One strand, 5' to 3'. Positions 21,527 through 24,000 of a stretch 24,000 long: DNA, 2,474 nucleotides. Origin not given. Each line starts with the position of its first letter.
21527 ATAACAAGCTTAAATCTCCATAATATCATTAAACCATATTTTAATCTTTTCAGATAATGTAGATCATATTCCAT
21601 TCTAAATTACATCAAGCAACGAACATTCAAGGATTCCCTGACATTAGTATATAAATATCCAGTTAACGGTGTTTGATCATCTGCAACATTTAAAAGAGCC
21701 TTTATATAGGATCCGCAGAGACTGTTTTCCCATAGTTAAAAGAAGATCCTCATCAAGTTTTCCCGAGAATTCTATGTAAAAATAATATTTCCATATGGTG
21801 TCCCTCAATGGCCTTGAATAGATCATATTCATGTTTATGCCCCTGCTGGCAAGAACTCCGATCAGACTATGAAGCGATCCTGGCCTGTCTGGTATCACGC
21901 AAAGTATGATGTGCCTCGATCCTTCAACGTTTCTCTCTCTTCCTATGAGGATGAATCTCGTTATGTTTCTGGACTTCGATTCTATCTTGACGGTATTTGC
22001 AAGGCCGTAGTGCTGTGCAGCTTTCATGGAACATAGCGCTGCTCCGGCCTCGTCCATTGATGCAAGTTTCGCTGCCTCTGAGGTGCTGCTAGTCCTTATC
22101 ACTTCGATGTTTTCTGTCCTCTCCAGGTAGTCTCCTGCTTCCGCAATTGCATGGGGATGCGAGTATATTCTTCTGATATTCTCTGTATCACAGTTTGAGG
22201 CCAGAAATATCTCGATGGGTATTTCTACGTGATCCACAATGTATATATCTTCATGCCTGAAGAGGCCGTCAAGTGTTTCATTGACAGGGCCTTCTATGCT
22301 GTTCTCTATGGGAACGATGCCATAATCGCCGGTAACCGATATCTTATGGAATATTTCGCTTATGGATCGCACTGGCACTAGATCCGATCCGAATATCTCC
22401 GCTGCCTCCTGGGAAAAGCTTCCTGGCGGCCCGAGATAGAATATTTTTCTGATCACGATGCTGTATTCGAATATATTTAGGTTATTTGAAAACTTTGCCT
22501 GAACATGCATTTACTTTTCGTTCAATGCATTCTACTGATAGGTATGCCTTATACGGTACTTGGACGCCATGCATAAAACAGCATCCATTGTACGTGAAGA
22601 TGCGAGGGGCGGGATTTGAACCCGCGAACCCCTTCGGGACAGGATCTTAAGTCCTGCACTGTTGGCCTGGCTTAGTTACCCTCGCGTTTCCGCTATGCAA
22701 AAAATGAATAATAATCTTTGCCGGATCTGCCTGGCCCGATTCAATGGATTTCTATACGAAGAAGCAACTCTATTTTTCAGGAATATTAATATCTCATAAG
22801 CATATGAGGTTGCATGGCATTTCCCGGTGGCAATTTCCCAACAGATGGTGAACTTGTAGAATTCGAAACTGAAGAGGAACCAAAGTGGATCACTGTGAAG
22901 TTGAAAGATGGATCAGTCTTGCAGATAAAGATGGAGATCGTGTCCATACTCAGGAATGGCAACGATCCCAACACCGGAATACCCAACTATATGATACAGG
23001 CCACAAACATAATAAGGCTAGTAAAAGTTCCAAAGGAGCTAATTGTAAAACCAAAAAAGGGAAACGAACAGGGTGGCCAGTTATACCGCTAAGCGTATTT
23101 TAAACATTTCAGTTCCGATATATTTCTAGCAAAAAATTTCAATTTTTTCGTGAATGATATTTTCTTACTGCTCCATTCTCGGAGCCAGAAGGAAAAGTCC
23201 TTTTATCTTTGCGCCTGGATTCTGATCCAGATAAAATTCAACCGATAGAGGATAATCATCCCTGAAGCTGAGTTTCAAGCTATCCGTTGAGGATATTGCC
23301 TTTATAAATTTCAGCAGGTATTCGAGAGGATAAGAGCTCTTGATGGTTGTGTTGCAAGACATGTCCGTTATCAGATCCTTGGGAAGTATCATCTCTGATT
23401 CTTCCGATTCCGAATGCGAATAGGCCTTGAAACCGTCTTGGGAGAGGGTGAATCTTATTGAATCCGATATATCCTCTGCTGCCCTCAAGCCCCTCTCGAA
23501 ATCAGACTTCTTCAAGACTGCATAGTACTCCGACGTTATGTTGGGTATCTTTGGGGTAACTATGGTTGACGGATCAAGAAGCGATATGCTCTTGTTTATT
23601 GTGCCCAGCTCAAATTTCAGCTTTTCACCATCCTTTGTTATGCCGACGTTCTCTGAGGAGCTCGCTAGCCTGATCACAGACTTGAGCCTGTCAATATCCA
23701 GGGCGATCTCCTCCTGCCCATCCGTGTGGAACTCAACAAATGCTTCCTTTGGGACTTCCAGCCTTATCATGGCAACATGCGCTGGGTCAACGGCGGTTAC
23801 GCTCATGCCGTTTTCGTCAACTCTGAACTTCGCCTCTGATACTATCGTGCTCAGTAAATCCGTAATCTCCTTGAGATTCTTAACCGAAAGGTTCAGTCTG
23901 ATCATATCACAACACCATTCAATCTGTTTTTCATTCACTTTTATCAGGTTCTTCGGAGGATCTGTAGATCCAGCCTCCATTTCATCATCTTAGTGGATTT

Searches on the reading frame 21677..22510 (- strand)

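Call 66: search_protein_families(library=pfam, proteins=[window:21677-22510:-], max_evalue=0.001)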
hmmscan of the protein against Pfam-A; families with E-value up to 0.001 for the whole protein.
window:21677-22510:- (277 aa): 2 families
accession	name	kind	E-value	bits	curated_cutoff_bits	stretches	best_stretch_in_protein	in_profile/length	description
PF00800.23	PDT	-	1.3e-49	168.9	25.2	1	23-193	1-180/181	Prephenate dehydratase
PF01842.31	ACT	-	3.8e-09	36.6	27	1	200-256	1-56/66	ACT domain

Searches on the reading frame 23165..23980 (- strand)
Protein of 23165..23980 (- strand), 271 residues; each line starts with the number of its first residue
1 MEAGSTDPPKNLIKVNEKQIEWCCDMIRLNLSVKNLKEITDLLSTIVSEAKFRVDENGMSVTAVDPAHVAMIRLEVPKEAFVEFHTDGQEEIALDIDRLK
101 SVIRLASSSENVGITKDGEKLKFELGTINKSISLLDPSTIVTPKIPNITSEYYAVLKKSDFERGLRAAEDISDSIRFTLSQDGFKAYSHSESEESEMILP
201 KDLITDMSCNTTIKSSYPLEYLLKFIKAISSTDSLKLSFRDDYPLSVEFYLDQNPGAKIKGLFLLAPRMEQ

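Call 66: search_protein_families(library=pfam, proteins=[window:23165-23980:-], max_evalue=0.001)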
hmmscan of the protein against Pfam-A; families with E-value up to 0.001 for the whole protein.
window:23165-23980:- (271 aa): 2 families
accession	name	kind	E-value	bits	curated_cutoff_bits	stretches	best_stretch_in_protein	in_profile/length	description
PF00705.23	PCNA_N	-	1.5e-14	54.3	20.3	1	36-118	12-94/127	Proliferating cell nuclear antigen, N-terminal domain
PF02747.20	PCNA_C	-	9.3e-07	29.5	23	1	150-253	5-117/128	Proliferating cell nuclear antigen, C-terminal domain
